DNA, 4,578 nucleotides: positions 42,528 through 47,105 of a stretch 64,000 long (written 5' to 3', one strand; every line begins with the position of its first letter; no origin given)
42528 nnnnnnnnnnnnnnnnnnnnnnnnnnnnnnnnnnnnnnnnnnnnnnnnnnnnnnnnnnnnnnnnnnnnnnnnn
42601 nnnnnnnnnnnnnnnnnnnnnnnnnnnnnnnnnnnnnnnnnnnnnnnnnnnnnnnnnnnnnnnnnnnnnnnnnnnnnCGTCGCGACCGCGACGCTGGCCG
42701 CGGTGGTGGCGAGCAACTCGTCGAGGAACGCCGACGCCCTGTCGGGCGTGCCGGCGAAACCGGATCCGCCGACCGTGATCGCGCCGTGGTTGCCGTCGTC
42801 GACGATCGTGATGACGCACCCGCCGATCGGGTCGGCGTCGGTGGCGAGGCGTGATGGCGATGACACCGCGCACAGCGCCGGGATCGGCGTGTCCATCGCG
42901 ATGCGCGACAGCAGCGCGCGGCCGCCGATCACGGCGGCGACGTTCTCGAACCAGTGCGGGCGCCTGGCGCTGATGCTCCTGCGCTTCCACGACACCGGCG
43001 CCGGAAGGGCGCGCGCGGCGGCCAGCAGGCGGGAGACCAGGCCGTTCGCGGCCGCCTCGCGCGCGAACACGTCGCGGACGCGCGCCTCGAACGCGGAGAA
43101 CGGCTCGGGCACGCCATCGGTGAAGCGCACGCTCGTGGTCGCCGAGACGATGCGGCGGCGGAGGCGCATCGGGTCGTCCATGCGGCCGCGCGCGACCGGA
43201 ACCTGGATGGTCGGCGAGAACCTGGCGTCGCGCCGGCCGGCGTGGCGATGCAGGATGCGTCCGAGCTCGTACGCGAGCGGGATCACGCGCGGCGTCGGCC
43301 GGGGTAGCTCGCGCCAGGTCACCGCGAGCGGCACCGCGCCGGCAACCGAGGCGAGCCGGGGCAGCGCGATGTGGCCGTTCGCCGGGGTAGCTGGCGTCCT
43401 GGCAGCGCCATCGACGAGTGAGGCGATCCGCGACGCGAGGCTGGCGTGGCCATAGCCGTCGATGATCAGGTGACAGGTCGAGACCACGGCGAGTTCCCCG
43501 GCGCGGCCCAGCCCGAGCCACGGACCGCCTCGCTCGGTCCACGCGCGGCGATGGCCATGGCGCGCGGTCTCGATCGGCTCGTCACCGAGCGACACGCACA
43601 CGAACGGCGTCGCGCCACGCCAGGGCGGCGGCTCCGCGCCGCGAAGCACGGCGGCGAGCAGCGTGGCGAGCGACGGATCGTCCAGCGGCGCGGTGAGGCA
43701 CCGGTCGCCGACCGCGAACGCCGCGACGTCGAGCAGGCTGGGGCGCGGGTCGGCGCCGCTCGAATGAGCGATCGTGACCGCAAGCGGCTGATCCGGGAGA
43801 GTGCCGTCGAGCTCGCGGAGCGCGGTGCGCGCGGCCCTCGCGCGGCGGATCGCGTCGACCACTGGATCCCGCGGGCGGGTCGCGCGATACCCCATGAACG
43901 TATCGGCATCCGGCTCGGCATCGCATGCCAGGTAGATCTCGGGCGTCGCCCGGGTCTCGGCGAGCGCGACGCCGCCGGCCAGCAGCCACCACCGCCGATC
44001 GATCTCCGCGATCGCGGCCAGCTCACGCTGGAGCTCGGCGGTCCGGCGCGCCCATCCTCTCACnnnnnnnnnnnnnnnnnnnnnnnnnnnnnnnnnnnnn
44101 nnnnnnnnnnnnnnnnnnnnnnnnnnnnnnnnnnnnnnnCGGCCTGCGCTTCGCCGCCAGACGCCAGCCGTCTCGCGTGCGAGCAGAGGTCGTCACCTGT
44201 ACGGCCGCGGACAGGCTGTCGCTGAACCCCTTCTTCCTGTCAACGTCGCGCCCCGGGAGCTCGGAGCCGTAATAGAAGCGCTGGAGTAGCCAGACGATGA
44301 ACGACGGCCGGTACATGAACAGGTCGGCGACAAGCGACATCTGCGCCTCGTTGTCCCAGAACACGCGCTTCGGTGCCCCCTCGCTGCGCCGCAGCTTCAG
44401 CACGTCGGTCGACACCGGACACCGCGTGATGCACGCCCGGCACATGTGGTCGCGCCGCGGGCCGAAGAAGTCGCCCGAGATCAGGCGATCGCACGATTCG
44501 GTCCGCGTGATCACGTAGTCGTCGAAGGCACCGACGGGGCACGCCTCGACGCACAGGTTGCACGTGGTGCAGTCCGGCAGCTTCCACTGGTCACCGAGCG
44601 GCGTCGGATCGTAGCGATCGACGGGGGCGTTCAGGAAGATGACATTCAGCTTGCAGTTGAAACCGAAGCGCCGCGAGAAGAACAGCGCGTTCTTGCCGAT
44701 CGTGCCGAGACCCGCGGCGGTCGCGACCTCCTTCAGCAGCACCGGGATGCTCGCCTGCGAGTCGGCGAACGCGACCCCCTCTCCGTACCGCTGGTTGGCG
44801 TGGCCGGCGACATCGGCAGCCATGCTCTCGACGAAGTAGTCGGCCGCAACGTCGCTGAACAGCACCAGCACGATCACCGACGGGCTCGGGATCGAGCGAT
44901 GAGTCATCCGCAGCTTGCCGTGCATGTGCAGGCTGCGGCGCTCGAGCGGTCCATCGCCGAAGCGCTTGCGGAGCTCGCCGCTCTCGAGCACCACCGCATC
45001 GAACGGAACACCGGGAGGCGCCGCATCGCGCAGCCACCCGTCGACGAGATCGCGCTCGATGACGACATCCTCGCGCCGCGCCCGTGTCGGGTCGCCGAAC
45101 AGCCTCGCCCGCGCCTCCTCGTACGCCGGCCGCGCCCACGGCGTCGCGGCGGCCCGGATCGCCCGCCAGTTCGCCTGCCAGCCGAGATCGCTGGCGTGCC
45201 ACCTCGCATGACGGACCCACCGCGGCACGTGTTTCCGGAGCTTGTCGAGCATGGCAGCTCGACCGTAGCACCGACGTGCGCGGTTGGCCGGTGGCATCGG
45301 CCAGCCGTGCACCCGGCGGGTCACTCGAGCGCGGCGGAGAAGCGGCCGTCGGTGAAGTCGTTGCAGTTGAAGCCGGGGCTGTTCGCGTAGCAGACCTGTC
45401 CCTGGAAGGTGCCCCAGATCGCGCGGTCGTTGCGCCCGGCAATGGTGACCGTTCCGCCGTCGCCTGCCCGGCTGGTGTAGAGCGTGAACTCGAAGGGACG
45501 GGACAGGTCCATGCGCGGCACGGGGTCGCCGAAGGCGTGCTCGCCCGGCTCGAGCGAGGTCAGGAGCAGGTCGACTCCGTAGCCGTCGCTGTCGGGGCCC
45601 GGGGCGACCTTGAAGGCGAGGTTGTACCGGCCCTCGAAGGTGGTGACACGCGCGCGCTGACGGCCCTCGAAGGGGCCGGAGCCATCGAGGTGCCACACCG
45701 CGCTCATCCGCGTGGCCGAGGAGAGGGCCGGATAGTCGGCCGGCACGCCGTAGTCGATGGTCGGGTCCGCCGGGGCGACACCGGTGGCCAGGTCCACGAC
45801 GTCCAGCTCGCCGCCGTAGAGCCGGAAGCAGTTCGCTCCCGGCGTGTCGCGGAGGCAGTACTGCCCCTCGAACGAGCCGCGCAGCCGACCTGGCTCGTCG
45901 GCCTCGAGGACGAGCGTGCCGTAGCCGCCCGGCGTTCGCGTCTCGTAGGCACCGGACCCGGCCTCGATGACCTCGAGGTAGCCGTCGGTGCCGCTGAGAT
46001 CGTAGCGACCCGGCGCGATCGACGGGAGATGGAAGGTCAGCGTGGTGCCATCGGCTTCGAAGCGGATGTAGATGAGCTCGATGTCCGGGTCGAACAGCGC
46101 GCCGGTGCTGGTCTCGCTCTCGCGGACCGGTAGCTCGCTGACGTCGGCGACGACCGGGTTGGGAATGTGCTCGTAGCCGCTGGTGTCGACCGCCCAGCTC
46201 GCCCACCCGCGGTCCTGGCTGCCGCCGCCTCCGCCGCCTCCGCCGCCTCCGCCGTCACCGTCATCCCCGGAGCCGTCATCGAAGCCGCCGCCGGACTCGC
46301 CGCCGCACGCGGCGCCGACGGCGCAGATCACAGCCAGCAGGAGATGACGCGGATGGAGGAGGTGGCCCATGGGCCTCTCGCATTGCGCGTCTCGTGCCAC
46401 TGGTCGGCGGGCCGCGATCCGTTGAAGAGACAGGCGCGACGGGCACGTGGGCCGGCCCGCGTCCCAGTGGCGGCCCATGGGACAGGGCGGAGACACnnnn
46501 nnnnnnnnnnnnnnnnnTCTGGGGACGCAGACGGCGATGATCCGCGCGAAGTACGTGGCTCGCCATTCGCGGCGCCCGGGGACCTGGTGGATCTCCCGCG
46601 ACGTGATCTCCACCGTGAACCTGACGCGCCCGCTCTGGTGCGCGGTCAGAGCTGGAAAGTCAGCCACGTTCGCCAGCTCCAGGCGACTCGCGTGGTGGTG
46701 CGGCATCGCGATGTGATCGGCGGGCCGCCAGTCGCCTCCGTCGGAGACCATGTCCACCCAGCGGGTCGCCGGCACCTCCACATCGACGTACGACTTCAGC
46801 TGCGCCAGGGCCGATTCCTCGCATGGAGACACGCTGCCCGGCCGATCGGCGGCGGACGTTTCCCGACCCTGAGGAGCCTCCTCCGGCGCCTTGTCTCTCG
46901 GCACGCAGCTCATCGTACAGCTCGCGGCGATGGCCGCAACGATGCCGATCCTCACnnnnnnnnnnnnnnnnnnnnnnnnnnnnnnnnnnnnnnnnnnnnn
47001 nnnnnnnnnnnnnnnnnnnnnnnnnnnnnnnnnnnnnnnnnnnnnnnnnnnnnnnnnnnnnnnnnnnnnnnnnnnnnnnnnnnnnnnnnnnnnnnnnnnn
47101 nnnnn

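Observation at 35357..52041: Cluster of three large secreted proteases, one carrying a MYXO-CTERM-like sorting tag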

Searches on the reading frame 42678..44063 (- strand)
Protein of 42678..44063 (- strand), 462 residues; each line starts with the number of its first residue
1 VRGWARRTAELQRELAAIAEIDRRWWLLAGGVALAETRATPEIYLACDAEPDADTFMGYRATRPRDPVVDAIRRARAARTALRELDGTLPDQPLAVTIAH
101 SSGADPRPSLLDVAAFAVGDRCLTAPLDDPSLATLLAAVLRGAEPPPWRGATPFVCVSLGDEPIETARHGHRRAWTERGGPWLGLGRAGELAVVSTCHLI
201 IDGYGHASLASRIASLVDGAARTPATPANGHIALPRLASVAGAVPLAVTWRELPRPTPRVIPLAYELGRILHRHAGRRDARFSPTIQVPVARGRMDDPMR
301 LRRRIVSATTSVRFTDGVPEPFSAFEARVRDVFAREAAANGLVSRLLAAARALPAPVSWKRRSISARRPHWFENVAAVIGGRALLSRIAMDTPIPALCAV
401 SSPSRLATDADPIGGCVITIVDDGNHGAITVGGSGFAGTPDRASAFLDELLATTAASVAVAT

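Call 13: search_protein_families(library=pfam, max_evalue=0.01, proteins=[window:42678-44063:-])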
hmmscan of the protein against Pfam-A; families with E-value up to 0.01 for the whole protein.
window:42678-44063:- (462 aa): 0 families

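Call 14: search_protein_families(library=ncbifam, max_evalue=1, proteins=[window:42678-44063:-])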
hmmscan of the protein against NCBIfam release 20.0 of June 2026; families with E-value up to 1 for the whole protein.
window:42678-44063:- (462 aa): 0 families

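Call 26: search_protein_families(library=pfam, max_evalue=10, proteins=[window:42678-44063:-])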
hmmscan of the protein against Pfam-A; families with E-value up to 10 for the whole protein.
window:42678-44063:- (462 aa): 0 families

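Call 27: search_solved_structures(query=window:42678-44063:-, max_evalue=10, show_alignments=1)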
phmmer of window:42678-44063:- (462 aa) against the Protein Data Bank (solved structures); distinct sequences matched with E-value up to 10: 0.

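Call 47: search_protein_representatives(protein=window:42678-44063:-)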
Query: 462 residues. Proteins with E-value up to 0.001 (for the whole library): 146; up to 1e-10: 123; up to 1e-30: 80. The best 146 are listed.
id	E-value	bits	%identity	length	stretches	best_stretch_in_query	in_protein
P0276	4.2e-141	487.3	57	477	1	1-455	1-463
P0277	7.9e-133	460.0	56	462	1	1-452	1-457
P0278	8.7e-124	430.2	64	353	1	110-457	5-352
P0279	5.7e-110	384.7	55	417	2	151-449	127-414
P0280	8.4e-104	364.3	49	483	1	1-457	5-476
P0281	1.0e-103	364.1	54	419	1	13-447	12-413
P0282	1.4e-96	340.6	52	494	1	4-453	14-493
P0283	1.3e-89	317.6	55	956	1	64-414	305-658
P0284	5.0e-87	309.0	79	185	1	1-185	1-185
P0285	9.4e-86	304.8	48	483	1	4-451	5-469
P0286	1.5e-82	294.3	59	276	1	151-402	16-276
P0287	2.0e-82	293.8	49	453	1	10-436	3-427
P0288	4.9e-78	279.4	45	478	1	4-458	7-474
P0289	4.7e-77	276.2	48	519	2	150-450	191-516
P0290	4.9e-74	266.2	59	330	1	1-256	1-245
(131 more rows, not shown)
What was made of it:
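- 42675..44063 (-): 462-aa protein of an unmodelled family with a CoA-dependent acyltransferase/condensation fold. Conserved motif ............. at 43443..43481. 146 cluster representatives (call 47).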

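Call 49: search_solved_structures(query=A3, max_evalue=10, show_alignments=2)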
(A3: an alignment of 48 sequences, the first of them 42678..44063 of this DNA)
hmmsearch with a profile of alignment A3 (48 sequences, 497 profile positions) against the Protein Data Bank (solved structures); distinct sequences matched with E-value up to 10: 2.
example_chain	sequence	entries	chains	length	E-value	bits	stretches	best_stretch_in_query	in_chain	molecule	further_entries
6kc0_A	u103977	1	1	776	1.6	10.5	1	325-376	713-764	CRISPR system single-strand-specific deoxyribonuclease Cas10/Csm1 (subtype III-A),CRISPR s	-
6kbd_A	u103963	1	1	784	1.6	10.5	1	325-376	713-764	CRISPR system single-strand-specific deoxyribonuclease Cas10/Csm1 (subtype III-A),CRISPR s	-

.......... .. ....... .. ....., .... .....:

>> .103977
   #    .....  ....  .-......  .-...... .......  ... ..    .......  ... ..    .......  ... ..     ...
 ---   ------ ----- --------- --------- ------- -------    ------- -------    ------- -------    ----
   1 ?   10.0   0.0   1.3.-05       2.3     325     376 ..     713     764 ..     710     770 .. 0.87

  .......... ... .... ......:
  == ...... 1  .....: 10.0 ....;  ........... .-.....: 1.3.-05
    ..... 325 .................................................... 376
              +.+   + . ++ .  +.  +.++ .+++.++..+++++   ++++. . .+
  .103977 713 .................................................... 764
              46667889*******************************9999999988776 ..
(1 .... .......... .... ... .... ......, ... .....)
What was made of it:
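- On WS/DGAT acyltransferase (for the 42675..44063 product): No PDB sequence hit (calls 27, 49).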

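Call 50: search_protein_families(library=pfam, alignment_id=A3, max_evalue=0.1)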
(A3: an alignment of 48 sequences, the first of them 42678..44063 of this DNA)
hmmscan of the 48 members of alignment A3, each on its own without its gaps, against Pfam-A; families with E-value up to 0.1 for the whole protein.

A. member 1, window:42678-44063:- (462 aa): 0 families

B. families by the number of members that match (of 48 scanned): 4 families
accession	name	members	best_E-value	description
PF09142.17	TruB_C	1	0.016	tRNA Pseudouridine synthase II, C terminal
PF15999.10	DUF4774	1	0.024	Domain of unknown function (DUF4774)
PF24388.1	Permuted_GreAB-C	1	0.09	Permuted GreAB-C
PF16699.10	CSTF1_dimer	1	0.098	Cleavage stimulation factor subunit 1, dimerisation domain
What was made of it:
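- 42675..44063 (-): No Pfam or PDB sequence hit (calls 26, 27, 49, 50).
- Closest known: CoA-dependent acyltransferase superfamily. Different: No sequence-level match to WS/DGAT or to any Pfam, NCBIfam or PDB entry (calls 13, 14, 26, 27, 49, 50).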

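Call 62: predict_structure(alignment_id=A3)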
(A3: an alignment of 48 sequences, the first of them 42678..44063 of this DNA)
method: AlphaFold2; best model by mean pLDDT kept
length: 462 residues; sequences in the alignment: 48
mean_pLDDT: 94.4   pTM: 0.94
mean pLDDT of the five models: 94.4, 93.9, 93.7, 93.5, 93.1
residues with pLDDT >= 90: 394; 70-90: 65; 50-70: 3; < 50: 0
segments of 3 or more residues with pLDDT < 50: none
pLDDT, mean of each block of 10 residues (from residue 1): 89 95 91 88 85 97 95 98 98 97 92 98 98 97 96 98 98 96 98 98 98 97 76 94 96 93 98 95 98 95 97 98 98 97 94 89 81 87 97 97 92 96 96 97 98 92 76
secondary structure, 60 per line:
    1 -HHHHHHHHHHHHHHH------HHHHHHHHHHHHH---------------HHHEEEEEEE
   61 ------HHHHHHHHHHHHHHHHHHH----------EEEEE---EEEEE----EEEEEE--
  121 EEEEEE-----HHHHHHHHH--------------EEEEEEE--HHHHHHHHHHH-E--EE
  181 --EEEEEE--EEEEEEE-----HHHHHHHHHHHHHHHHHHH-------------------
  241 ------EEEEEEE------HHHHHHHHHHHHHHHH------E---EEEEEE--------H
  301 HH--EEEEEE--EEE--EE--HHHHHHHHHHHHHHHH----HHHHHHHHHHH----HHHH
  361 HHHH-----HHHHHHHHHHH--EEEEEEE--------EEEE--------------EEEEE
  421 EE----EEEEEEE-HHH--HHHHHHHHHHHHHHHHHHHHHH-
elements in order: H2-16 H23-35 E54-60 H67-85 E96-100 E104-108 E113-118 E121-126 H132-140 E155-161 H164-174 E183-188 E191-197 H203-221 E247-253 H260-275 E286-291 E305-310 E313-315 H322-337 H342-352 H357-364 H370-380 E383-389 E398-401 E416-422 E427-433 H440-461
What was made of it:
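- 42675..44063 (-): AlphaFold2 model with pLDDT 94.4 (call 62).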

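Call 64: fold_search(model_id=the predicted structure, library=pdb)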
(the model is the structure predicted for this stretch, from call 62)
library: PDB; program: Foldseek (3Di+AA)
matches with E <= 10: 378; with E <= 0.001: 218
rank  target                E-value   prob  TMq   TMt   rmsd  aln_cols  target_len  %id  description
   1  1nm8                  3.4e-11  1.00  0.54  0.44   9.8       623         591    9  Structure of Human Carnitine Acetyltransferase: Molecular Basis for Fatty Acyl Transfer (released 2003-03-11)
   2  1ndb_A                4.0e-11  1.00  0.56  0.45   9.5       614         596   10  Crystal structure of Carnitine Acetyltransferase (released 2003-01-28)
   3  1xmc_A                5.4e-11  1.00  0.59  0.48   8.9       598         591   11  C323M mutant structure of mouse carnitine octanoyltransferase (released 2004-10-19)
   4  2h3w_A                6.8e-11  1.00  0.54  0.44   9.4       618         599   10  Crystal structure of the S554A/M564G mutant of murine carnitine acetyltransferase in complex with hexanoylcarnitine an (released 2006-08-01)
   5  2fy4                  7.6e-11  1.00  0.52  0.42  10.0       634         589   11  Structures of ligand bound human choline acetyltransferase provide insight into regulation of acetylcholine synthesis (released 2006-12-12)
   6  9f85                  1.1e-10  1.00  0.53  0.45   9.8       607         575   11  Structure of Choline O-acetyltransferase in complex with 1-Methyl-4-[2-(1-naphthyl)ethyl]pyridinium at 1.6 Angstrom reso (released 2025-05-21)
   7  1t7n                  1.3e-10  1.00  0.55  0.44   9.3       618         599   10  Crystal structure of the M564G mutant of murine CrAT (released 2004-06-22)
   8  2fy3                  1.6e-10  1.00  0.53  0.43   8.7       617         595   10  Structures of ligand bound human choline acetyltransferase provides insight into regulation of acetylcholine synthesis (released 2006-12-12)
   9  1xmd_A                1.6e-10  1.00  0.51  0.41   9.4       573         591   10  M335V mutant structure of mouse carnitine octanoyltransferase (released 2004-10-19)
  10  1xl7_A                1.9e-10  1.00  0.54  0.44   9.3       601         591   11  Crystal Structure of Mouse Carnitine Octanoyltransferase (released 2004-10-19)
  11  1t7q_A                2.1e-10  1.00  0.54  0.43   9.7       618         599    9  Crystal structure of the F565A mutant of murine carnitine acetyltransferase in complex with carnitine and CoA (released 2004-06-22)
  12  2fy5                  2.3e-10  1.00  0.54  0.45   9.4       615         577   11  Structures of ligand bound human choline acetyltransferase provide insight into regulation of acetylcholine synthesis (released 2006-12-12)
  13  2fy2                  2.9e-10  1.00  0.54  0.45   9.9       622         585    9  Structures of ligand bound human choline acetyltransferase provide insight into regulation of acetylcholine synthesis (released 2006-12-12)
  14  2h3p_A                3.2e-10  1.00  0.55  0.45   9.1       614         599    9  Crystal structure of murine carnitine acetyltransferase in complex with carnitine and acetyl-CoA (released 2006-08-01)
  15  1q6x_A                3.8e-10  1.00  0.51  0.42  10.4       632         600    9  Crystal structure of rat choline acetyltransferase (released 2004-06-01)
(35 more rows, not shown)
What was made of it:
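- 42675..44063 (-): Foldseek hits: carnitine acetyltransferase 3.4e-11, NRPS condensation domains about 1e-9, PapA5 2.2e-8 (call 64).
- On WS/DGAT acyltransferase (for the 42675..44063 product): The fold matches the superfamily (call 64).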

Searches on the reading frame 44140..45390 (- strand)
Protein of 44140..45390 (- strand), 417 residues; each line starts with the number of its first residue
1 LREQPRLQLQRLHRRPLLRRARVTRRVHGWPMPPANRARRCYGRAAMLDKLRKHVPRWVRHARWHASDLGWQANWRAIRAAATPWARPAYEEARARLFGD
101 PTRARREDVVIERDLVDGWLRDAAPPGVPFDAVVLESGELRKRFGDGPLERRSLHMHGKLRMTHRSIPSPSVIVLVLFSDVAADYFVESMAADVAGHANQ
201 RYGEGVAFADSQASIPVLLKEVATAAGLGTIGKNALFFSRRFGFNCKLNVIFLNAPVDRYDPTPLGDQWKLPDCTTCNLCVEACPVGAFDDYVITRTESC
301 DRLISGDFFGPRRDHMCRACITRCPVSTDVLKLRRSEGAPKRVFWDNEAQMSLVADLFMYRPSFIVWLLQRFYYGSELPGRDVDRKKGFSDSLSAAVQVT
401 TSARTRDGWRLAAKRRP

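Call 13: search_protein_families(library=pfam, max_evalue=0.01, proteins=[window:44140-45390:-])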
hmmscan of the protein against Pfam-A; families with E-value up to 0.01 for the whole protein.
window:44140-45390:- (417 aa): 10 families
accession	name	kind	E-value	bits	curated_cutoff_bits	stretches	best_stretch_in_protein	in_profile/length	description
PF13484.11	Fer4_16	-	1.4e-05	26.2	30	1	274-295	2-22/66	4Fe-4S double cluster binding domain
PF00037.32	Fer4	-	2e-05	24.7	21.1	1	273-289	7-23/24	4Fe-4S binding domain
PF13237.11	Fer4_10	-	3.7e-05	24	25.5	0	271-285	39-53/53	4Fe-4S dicluster domain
PF13183.11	Fer4_8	-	0.00028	21.8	27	0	273-287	53-67/68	4Fe-4S dicluster domain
PF14697.11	Fer4_21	-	0.001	19.6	35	1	273-286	40-53/59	4Fe-4S dicluster domain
PF12798.12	Fer4_3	-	0.0013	19.8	27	0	274-288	1-15/15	4Fe-4S binding domain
PF12837.12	Fer4_6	-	0.0014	19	25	1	274-289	9-24/24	4Fe-4S binding domain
PF12838.12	Fer4_7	-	0.0023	18.8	27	0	273-288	37-52/52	4Fe-4S dicluster domain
PF13187.11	Fer4_9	-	0.0035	17.8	27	0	272-288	35-51/52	4Fe-4S dicluster domain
PF13534.11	Fer4_17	-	0.0053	17.7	22.2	0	271-287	43-59/61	4Fe-4S dicluster domain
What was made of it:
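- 44137..45252 (-): 371-aa 4Fe-4S protein, distantly similar to QueG and reductive dehalogenases. Weak Fer4 family hits (call 13).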

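Call 14: search_protein_families(library=ncbifam, max_evalue=1, proteins=[window:44140-45390:-])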
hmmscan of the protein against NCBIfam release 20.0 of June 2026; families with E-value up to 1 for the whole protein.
window:44140-45390:- (417 aa): 22 families
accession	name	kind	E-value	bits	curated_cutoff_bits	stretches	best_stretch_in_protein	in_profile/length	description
TIGR00276.1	TIGR00276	equivalog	1.8e-09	37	200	1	214-291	128-198/337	tRNA epoxyqueuosine(34) reductase QueG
TIGR01944.1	rnfB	subfamily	0.0012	18.4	68.7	1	274-291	145-162/190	RnfABCDGE type electron transport complex subunit B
TIGR02486.1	RDH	subfamily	0.0027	17.6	160.35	1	222-290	156-223/314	reductive dehalogenase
NF009226.0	PRK12576.1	equivalog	0.017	14.4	344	1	265-291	147-173/317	succinate dehydrogenase/fumarate reductase iron-sulfur subunit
TIGR00397.1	mauM_napG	subfamily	0.018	14.6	178.85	1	265-322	46-103/213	MauM/NapG family ferredoxin-type protein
NF043039.1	HgcAB_like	equivalog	0.02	14.5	285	1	273-326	301-346/350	HgcAB-like fusion protein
NF007012.0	PRK09476.1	equivalog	0.036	13.2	269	1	271-326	58-113/254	ferredoxin-type protein NapG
NF038196.1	ferrodoxin_EFR1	subfamily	0.044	13.8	75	1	273-288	185-200/242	EFR1 family ferrodoxin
NF006391.0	PRK08640.1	equivalog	0.048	12.5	244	1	268-286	149-167/254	succinate dehydrogenase iron-sulfur subunit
NF045874.1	Vhu_polyferre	exception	0.097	11.4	600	1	274-328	228-345/381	F420-non-reducing hydrogenase associated-polyferredoxin VhuB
NF004543.0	PRK05888.2-5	equivalog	0.12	11.9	243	1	273-301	99-130/217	NADH-quinone oxidoreductase subunit NuoI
TIGR04041.1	activase_YjjW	hypoth_equivalog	0.22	10.9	250.2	0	273-289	42-58/276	YjjW family glycine radical enzyme activase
TIGR04270.1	Rama_corrin_act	subfamily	0.28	9.5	500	1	270-326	476-524/534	methylamine methyltransferase corrinoid protein reductive activase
NF010366.0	PRK13795.1-1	equivalog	0.29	9.2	745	1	271-302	607-640/667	hypothetical protein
NF058577.1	FdxA_fam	equivalog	0.31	11.2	65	1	273-288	8-23/52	4Fe-4S ferredoxin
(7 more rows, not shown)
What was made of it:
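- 44137..45252 (-): TIGR00276 QueG scores 37 bits against a cut-off of 200 (call 14).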

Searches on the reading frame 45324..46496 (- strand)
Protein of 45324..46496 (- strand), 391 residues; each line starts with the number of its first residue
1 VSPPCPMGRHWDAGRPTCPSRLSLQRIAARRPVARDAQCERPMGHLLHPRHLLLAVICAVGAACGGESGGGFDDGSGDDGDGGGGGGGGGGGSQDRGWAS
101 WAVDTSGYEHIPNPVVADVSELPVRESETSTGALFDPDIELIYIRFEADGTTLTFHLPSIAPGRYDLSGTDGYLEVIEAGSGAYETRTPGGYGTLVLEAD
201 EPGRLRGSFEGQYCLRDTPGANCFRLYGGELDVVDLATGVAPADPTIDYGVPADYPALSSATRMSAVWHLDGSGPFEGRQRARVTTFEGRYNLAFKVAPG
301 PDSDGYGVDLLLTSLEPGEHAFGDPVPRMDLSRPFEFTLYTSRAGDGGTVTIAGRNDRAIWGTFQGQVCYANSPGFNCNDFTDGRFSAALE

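Call 13: search_protein_families(library=pfam, max_evalue=0.01, proteins=[window:45324-46496:-])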
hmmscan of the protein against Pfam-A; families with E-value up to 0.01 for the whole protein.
window:45324-46496:- (391 aa): 0 families

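Call 14: search_protein_families(library=ncbifam, max_evalue=1, proteins=[window:45324-46496:-])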
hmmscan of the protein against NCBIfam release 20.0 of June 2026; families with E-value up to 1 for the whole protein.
window:45324-46496:- (391 aa): 0 families

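Call 26: search_protein_families(library=pfam, max_evalue=10, proteins=[window:45324-46496:-])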
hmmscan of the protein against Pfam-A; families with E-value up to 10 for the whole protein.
window:45324-46496:- (391 aa): 2 families
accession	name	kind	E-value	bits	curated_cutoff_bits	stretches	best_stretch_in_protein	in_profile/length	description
PF17899.6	Peptidase_M61_N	-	0.051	14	23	1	144-179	18-54/168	Peptidase M61 N-terminal domain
PF21207.3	GLOD4_N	-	0.13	12.5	27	1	178-192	22-36/42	Glyoxalase domain-containing protein 4, N-terminal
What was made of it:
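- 45321..46370 (-): 349-aa Gly-rich lipoprotein with an internal duplication. No family hit (calls 13, 14, 26).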

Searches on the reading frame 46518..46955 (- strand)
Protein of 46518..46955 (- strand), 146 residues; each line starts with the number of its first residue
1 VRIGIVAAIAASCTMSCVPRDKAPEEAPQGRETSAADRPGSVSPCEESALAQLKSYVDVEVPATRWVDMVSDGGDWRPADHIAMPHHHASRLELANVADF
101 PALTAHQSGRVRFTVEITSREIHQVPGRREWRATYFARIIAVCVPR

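Call 13: search_protein_families(library=pfam, max_evalue=0.01, proteins=[window:46518-46955:-])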
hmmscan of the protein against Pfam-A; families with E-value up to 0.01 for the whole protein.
window:46518-46955:- (146 aa): 0 families

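Call 26: search_protein_families(library=pfam, max_evalue=10, proteins=[window:46518-46955:-])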
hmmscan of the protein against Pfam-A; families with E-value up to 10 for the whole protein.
window:46518-46955:- (146 aa): 0 families
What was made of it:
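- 46515..46913 (-): 132-aa protein with no family assignment. No family hit (calls 13, 26).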
